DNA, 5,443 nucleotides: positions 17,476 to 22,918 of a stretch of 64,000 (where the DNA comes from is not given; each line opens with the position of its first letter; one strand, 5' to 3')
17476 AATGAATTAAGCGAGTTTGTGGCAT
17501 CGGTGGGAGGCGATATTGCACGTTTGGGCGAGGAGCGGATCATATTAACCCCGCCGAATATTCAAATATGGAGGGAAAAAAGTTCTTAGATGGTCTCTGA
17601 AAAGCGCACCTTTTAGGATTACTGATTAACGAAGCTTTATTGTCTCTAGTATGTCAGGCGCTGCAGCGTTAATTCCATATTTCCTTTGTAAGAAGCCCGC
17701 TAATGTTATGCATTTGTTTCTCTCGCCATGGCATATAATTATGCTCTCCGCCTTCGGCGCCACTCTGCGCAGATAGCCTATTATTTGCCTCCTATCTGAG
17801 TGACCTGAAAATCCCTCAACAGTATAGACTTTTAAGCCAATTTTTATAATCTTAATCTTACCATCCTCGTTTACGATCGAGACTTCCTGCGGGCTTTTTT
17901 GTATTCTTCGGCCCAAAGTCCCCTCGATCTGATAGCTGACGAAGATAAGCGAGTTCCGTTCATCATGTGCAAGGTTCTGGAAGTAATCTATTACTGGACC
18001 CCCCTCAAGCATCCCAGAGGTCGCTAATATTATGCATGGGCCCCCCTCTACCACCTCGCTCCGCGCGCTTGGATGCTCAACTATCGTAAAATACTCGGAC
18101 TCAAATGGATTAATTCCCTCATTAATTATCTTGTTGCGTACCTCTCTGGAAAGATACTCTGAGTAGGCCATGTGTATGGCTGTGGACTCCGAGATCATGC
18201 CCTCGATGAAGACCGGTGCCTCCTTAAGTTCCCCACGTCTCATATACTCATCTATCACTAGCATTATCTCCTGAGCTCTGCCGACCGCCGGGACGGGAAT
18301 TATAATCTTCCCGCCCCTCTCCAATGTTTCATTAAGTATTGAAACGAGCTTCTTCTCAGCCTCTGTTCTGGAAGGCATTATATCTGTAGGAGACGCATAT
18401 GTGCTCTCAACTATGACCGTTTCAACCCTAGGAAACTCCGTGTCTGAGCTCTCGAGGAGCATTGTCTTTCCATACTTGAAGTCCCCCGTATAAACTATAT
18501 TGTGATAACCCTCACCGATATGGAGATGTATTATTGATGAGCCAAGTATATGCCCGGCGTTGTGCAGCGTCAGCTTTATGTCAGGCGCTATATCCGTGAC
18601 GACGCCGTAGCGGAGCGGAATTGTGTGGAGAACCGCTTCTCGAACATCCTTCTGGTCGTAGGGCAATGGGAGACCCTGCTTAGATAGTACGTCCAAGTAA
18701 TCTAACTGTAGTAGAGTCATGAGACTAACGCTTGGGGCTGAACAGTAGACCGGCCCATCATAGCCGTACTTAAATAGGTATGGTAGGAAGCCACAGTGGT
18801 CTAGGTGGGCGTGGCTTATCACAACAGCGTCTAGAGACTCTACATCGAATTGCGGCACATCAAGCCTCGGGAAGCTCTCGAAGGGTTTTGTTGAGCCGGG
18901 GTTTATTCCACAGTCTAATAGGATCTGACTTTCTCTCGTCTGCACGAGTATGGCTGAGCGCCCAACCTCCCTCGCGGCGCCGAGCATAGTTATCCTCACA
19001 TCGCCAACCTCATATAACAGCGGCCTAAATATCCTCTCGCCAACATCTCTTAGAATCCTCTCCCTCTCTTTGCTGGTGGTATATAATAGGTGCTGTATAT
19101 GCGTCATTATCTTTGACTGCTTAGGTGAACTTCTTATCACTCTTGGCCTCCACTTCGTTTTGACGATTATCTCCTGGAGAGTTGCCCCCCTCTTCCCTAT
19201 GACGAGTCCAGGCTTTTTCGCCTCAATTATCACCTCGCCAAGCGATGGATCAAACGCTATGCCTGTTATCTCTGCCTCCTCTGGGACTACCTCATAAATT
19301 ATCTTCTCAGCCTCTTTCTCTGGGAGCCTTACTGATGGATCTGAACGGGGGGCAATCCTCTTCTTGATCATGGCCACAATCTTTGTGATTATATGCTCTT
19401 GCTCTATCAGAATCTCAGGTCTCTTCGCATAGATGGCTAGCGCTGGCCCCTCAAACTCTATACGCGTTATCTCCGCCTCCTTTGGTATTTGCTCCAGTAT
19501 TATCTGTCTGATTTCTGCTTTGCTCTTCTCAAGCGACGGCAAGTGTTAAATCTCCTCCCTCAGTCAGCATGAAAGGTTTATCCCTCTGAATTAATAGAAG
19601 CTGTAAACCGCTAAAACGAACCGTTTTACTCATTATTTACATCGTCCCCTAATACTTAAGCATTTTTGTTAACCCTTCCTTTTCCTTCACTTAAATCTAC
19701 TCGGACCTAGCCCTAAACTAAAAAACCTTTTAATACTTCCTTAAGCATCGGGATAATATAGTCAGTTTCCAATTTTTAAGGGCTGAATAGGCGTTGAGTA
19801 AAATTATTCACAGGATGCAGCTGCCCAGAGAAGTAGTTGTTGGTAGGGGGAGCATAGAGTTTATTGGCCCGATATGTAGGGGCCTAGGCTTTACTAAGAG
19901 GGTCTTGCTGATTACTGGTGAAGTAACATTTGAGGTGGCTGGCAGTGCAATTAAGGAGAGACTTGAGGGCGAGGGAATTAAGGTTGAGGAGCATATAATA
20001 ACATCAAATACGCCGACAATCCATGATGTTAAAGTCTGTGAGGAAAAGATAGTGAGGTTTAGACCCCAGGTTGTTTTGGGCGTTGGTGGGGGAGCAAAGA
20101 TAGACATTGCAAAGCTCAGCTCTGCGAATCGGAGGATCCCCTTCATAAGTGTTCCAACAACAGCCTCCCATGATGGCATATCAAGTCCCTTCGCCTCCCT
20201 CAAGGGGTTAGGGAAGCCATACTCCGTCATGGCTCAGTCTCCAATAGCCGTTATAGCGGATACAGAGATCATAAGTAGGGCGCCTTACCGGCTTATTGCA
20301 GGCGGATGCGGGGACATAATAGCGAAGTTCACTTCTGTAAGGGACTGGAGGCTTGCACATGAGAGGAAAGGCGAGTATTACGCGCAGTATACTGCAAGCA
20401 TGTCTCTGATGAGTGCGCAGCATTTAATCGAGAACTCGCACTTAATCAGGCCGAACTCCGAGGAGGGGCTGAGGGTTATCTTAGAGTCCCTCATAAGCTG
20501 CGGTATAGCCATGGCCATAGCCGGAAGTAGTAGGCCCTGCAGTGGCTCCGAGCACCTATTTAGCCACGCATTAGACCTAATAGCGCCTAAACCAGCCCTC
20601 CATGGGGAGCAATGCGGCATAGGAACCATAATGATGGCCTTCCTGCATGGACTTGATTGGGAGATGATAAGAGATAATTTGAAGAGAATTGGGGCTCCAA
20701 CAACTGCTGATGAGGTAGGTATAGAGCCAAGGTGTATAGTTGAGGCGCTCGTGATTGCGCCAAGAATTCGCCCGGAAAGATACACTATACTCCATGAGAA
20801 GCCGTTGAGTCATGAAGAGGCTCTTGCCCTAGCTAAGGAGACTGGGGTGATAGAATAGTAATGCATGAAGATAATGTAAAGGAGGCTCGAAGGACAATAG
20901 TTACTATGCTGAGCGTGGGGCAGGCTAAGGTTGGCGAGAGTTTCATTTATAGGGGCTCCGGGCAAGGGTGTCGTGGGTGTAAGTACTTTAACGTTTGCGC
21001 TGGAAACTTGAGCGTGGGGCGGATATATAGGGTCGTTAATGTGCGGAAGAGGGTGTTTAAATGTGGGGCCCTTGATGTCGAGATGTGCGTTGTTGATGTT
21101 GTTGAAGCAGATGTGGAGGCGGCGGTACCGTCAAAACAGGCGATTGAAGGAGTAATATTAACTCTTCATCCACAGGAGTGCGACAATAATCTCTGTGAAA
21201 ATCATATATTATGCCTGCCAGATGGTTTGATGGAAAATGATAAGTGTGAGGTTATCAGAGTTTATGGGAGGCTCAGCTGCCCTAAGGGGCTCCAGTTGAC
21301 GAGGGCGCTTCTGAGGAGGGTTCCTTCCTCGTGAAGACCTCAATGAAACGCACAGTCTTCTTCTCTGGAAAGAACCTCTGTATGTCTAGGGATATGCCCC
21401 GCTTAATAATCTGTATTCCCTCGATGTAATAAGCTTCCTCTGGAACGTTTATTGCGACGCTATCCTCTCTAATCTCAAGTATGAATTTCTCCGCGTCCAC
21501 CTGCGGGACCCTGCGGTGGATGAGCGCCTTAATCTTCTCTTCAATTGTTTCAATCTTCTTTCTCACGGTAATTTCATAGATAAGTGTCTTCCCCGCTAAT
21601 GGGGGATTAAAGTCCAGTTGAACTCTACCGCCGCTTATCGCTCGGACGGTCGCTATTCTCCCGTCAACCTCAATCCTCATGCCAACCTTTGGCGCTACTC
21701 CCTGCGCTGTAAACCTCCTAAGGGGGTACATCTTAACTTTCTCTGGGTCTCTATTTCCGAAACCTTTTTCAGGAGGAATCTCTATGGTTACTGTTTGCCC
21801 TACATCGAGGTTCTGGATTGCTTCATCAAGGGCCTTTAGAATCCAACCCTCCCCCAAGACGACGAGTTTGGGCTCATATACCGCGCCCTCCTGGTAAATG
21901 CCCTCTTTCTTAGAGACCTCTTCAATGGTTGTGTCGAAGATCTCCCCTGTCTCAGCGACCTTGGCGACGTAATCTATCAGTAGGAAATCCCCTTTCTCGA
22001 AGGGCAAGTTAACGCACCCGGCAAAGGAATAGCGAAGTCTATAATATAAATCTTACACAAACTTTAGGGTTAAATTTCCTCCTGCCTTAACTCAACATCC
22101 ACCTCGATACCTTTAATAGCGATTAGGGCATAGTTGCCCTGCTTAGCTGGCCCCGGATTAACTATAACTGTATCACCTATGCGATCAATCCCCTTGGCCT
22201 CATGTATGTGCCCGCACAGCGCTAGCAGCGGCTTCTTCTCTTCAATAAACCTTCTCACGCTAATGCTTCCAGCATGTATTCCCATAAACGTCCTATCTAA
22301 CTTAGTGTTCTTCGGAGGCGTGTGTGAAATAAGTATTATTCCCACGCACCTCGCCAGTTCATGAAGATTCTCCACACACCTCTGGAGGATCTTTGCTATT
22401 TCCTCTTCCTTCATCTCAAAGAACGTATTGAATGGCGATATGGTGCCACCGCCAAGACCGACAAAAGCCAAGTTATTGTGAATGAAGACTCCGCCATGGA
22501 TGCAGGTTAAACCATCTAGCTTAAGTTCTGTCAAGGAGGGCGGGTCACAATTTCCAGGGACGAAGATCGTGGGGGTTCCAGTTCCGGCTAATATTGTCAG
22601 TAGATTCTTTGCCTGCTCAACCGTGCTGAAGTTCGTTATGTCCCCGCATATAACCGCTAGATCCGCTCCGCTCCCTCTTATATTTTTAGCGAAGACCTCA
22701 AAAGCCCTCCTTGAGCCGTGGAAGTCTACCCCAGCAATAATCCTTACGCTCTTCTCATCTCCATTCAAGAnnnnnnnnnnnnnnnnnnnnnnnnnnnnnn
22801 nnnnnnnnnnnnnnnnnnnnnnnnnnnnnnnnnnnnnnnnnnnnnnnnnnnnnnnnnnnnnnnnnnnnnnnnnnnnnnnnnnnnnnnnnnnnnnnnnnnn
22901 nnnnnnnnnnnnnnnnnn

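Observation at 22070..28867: Two tandem, divergent NurA/HerA modules plus a small metallophosphoesterase, with no Mre11 or Rad50 nearby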

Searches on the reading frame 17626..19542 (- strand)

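Call 3: search_protein_families(library=pfam, proteins=[window:17626-19542:-], max_evalue=0.01)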
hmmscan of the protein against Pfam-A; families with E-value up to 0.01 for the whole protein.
window:17626-19542:- (638 aa): 8 families
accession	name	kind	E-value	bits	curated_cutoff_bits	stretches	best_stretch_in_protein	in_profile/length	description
PF10996.14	Beta-Casp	-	2.2e-31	109.3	27.7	1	423-547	1-120/120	Beta-Casp domain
PF17214.9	KH_TffA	-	1.9e-20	73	22.6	1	6-72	2-68/68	Transcription termination factor FttA, KH domain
PF07521.17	RMMBL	-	3.7e-14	52.9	21.6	1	566-629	2-63/63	Zn-dependent metallo-hydrolase RNA specificity domain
PF16661.11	Lactamase_B_6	-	5.9e-14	52.3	27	1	200-368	2-175/193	Metallo-beta-lactamase superfamily domain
PF00753.33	Lactamase_B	-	1.4e-13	51.6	22.7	1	193-365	4-160/196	Metallo-beta-lactamase superfamily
PF12706.13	Lactamase_B_2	-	3e-11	43.7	27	1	207-389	3-173/200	Beta-lactamase superfamily domain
PF23023.1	Anti-Pycsar_Apyc1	-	0.0012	18.8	50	1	192-386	17-196/250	Anti-Pycsar protein Apyc1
PF07650.23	KH_2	-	0.0039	17.4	22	1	83-126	7-51/78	KH domain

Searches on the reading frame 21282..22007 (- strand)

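Call 3: search_protein_families(library=pfam, proteins=[window:21282-22007:-], max_evalue=0.01)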
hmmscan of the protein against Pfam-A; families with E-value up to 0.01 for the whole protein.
window:21282-22007:- (241 aa): 3 families
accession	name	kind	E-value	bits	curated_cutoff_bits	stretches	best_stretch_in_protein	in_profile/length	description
PF18046.7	FKBP26_C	-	3e-15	56.6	27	1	156-225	2-71/72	FKBP26_C-terminal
PF22199.2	FKBP26_IF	-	2.8e-12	46.8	27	1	93-137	2-46/46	FKBP26, IF domain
PF00254.34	FKBP_C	-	3.6e-10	40.5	21.1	1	4-90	6-78/94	FKBP-type peptidyl-prolyl cis-trans isomerase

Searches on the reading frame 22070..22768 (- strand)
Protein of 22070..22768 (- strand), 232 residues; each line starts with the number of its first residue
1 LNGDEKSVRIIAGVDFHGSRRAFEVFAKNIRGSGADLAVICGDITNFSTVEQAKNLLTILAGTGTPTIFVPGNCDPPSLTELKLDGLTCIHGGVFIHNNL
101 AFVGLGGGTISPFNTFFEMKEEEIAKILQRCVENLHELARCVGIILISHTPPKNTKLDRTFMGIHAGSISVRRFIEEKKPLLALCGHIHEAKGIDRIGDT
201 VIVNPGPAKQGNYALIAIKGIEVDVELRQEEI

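Call 3: search_protein_families(library=pfam, proteins=[window:22070-22768:-], max_evalue=0.01)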
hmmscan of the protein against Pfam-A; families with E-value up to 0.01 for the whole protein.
window:22070-22768:- (232 aa): 3 families
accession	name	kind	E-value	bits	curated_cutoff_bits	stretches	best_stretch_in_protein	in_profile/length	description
PF14582.11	Metallophos_3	-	1.1e-17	64.7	28.2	1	50-226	75-257/259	Metallophosphoesterase, calcineurin superfamily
PF12850.12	Metallophos_2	-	2.2e-13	50.9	27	1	14-210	7-137/154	Calcineurin-like phosphoesterase superfamily domain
PF00149.33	Metallophos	-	8.5e-12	46.3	21.5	1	15-190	8-190/191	Calcineurin-like phosphoesterase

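Call 4: search_protein_families(library=ncbifam, proteins=[window:22070-22768:-], max_evalue=0.01)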
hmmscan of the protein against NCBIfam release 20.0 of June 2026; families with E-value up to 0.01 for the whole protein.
window:22070-22768:- (232 aa): 2 families
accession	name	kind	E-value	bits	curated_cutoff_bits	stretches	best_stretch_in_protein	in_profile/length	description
TIGR00040.1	yfcE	subfamily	2.7e-07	30.8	56.25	1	9-76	2-63/158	YfcE family phosphodiesterase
NF006988.0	PRK09453.1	equivalog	4.9e-05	23.2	117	0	9-75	2-74/183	phosphodiesterase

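Call 5: search_protein_families(library=padloc, proteins=[window:22070-22768:-], max_evalue=0.01)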
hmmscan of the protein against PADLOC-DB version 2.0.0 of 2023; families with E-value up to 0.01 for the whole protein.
window:22070-22768:- (232 aa): 1 family
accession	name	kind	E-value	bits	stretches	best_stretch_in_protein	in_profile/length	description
PDLC04908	PDC-S10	-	7.6e-19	65.8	1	5-205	7-198/223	-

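Call 40: search_solved_structures(query=A5, max_evalue=0.001)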
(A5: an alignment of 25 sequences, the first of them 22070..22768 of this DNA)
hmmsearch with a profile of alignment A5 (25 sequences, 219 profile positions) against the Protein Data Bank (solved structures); distinct sequences matched with E-value up to 0.001: 12.
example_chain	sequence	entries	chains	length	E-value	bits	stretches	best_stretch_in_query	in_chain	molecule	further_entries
2yvt_A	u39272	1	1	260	1.4e-14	57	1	51-215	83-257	Hypothetical protein aq_1956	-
1uf3_A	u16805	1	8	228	3.7e-07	32.8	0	3-92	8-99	hypothetical protein TT1561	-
7dog_A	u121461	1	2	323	1.5e-05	27.5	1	14-180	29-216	Nuclease SbcCD subunit D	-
2xmo_A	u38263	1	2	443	3.5e-05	26.4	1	14-70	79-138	LMO2642 PROTEIN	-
1su1_A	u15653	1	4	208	0.0003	23.3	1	1-69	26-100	Hypothetical protein yfcE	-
3dsd_A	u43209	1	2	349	0.00046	22.7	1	13-69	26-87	DNA double-strand break repair protein mre11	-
2zo9_B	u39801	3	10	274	0.00056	22.4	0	22-72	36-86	Phosphohydrolase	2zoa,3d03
3qfm_A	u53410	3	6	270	0.00058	22.3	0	2-53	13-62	Putative uncharacterized protein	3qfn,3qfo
1ii7_A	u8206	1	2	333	0.00065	22.2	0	13-69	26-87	Mre11 nuclease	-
4hd0_A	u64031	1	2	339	0.00069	22.1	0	13-69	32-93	DNA double-strand break repair protein Mre11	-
3dsc_A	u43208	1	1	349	0.00071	22.1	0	13-69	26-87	DNA double-strand break repair protein mre11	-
2dxl_A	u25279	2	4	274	0.00084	21.8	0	22-72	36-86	Phosphohydrolase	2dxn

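Call 88: find_related_loci(query=A5, collection=metagenome_contigs, flank=6000)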
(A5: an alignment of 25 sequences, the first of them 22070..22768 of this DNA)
Query A5 (232 aa) in metagenome_contigs; peptide patterns used: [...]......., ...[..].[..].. (x = any residue, [..] = any of these).
600 stretches matched a pattern (row limit reached: there are more); 526 encode a relative of the query (tblastn E <= 1e-3); the best 80 are kept; 80 distinct loci.
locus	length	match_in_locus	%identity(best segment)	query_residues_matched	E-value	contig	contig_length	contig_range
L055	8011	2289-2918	62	5-214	8e-85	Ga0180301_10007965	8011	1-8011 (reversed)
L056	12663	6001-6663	54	8-227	2e-79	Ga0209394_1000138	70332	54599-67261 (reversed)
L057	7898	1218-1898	54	2-228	3e-79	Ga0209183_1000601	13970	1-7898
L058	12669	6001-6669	50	2-227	2e-73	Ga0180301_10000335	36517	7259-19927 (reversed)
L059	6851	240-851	52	8-214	8e-73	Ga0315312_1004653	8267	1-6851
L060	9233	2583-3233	52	8-226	6e-72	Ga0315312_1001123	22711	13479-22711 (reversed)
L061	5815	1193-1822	49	8-220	8e-72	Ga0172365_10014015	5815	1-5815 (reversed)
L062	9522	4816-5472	47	4-226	2e-71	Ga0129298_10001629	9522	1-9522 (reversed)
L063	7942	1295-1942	51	10-227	3e-70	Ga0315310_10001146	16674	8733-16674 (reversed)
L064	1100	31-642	51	7-213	6e-75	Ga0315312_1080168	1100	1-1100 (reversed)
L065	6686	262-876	49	8-215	5e-67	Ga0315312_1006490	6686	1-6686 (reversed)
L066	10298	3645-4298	49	6-227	2e-66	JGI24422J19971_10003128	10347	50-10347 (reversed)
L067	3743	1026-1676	50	8-226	3e-66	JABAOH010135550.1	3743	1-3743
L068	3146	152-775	47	6-216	2e-66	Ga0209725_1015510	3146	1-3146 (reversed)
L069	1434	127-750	47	8-218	8e-70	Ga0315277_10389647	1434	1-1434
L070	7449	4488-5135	45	7-226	8e-66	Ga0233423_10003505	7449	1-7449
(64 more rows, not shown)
